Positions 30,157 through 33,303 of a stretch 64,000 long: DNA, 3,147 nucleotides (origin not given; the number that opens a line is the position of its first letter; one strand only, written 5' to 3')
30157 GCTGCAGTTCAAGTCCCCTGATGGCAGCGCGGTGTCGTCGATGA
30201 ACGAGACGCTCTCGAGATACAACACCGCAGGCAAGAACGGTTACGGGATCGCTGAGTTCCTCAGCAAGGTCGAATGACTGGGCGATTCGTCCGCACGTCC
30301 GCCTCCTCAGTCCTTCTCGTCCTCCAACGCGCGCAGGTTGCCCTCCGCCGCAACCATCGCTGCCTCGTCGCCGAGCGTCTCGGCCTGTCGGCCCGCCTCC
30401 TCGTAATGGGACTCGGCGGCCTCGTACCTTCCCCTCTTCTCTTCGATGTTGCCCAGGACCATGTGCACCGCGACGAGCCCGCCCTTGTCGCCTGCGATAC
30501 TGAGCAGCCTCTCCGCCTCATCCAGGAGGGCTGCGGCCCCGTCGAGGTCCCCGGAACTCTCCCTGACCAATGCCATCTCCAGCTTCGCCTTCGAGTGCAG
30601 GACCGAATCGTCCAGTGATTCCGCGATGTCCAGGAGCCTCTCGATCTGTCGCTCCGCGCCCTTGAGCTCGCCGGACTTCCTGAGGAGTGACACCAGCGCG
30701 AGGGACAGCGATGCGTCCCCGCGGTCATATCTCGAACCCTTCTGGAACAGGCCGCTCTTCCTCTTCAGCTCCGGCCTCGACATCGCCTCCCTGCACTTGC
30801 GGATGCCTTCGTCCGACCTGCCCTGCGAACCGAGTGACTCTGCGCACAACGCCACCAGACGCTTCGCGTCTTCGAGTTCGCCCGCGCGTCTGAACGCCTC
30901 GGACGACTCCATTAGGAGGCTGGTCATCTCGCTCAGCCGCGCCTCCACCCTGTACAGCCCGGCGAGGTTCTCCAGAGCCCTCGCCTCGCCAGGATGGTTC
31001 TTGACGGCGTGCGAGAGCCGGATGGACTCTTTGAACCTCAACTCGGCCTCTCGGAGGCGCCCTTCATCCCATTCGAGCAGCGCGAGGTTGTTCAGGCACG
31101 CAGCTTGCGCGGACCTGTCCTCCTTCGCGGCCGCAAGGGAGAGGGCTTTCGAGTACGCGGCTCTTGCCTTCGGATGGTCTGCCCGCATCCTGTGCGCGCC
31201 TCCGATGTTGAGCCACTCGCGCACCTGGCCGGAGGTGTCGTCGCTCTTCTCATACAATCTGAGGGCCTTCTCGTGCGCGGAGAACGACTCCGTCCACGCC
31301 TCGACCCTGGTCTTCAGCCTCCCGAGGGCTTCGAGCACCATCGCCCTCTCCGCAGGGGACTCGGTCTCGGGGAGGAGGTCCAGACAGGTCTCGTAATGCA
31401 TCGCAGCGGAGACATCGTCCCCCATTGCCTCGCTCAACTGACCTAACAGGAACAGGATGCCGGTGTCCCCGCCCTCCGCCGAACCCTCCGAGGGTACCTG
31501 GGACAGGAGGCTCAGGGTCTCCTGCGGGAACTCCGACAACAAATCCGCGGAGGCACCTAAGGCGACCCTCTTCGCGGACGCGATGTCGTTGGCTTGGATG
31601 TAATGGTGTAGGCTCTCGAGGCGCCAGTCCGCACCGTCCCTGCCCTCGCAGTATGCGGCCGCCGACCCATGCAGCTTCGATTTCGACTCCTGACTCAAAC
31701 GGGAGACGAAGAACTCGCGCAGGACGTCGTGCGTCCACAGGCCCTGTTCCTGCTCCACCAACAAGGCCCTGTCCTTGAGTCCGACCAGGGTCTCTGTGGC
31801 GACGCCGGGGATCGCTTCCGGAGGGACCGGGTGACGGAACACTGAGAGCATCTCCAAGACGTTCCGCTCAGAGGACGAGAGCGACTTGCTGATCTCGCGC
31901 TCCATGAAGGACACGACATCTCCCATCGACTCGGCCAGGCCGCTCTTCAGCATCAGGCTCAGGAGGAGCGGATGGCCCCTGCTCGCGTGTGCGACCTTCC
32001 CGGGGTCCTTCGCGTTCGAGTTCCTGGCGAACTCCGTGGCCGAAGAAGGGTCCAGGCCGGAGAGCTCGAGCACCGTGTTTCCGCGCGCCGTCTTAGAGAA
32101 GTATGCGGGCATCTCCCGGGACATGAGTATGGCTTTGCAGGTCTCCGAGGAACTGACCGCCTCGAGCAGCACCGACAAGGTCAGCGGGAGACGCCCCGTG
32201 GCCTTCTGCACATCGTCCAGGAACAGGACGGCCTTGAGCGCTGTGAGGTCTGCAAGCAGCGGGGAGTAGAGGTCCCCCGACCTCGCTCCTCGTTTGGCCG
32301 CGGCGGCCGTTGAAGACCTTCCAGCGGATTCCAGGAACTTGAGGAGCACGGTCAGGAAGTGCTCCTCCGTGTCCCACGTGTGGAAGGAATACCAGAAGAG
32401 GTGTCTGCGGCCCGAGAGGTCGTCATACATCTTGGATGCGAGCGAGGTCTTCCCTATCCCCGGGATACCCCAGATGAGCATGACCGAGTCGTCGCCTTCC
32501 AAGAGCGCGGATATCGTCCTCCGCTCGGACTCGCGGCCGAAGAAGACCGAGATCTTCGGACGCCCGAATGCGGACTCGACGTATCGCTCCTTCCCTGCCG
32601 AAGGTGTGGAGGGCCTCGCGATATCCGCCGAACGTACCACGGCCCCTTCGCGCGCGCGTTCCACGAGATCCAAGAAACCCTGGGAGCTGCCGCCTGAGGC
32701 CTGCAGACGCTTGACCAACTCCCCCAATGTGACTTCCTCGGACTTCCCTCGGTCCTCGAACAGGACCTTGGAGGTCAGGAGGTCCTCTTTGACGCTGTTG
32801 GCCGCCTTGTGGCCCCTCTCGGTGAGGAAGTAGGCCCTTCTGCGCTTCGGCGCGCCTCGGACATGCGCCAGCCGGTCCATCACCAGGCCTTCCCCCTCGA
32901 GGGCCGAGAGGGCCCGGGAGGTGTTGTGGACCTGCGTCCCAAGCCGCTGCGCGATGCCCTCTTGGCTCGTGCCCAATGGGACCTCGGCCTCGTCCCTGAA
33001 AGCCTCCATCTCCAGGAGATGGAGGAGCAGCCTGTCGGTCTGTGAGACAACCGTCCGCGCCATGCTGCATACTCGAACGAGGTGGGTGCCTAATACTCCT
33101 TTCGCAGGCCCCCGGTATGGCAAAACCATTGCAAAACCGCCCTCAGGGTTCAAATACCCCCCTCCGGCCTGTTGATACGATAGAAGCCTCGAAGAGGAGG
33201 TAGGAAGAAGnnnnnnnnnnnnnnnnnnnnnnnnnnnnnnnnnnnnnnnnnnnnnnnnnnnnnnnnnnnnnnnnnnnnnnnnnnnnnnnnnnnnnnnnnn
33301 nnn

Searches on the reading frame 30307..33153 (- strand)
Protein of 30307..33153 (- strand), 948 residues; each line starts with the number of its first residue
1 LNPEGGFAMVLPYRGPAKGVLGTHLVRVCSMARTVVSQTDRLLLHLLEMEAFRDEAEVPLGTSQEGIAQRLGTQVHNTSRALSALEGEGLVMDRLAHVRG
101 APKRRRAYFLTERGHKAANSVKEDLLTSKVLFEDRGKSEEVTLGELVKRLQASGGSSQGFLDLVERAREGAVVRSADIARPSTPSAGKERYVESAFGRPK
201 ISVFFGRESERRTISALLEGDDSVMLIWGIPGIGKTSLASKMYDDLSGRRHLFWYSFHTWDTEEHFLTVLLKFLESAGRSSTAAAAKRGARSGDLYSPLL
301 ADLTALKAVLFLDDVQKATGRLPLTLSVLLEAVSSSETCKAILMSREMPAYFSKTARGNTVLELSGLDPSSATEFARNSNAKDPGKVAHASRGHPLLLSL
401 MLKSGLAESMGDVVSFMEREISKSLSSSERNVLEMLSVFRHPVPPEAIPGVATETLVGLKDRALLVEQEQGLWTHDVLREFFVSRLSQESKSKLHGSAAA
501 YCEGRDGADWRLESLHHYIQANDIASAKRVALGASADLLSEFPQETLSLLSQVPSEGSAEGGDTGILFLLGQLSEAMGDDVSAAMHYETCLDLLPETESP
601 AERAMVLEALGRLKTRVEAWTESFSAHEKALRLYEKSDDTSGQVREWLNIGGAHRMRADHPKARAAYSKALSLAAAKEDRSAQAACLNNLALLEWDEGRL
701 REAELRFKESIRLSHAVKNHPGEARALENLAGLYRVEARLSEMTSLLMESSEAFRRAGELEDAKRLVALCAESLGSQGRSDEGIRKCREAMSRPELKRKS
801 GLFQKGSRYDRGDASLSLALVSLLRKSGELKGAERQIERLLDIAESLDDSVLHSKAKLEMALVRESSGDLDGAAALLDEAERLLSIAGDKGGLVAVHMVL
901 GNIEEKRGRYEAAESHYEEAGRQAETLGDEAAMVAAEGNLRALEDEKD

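Call 81: search_protein_families(library=pfam, proteins=[window:30307-33153:-], max_evalue=0.00001)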
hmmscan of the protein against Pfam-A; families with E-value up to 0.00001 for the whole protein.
window:30307-33153:- (948 aa): 9 families
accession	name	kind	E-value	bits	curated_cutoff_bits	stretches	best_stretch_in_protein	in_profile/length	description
PF13424.12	TPR_12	-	1e-20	74.1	30.1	1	647-713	6-74/77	Tetratricopeptide repeat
PF07719.23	TPR_2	-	9.7e-11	41.4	27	0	896-920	3-27/34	Tetratricopeptide repeat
PF00515.34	TPR_1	-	6.6e-09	35.7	27.8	0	896-920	3-27/34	Tetratricopeptide repeat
PF13191.12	AAA_16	-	8.9e-09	36.5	32.6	1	204-321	2-147/167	AAA ATPase domain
PF13428.12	TPR_14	-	4.6e-07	30.3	23.5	0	895-924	2-31/44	Tetratricopeptide repeat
PF00931.28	NB-ARC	-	1.5e-06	28.1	23.5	1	212-436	7-242/248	NB-ARC domain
PF13401.12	AAA_22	-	1.6e-06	28.9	27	0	221-337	4-114/130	AAA domain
PF13545.12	HTH_Crp_2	-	5.1e-06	26.8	27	1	41-92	2-53/70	Crp-like helix-turn-helix domain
PF17874.7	TPR_MalT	-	7.7e-06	25.8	45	0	590-743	27-177/336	MalT-like TPR region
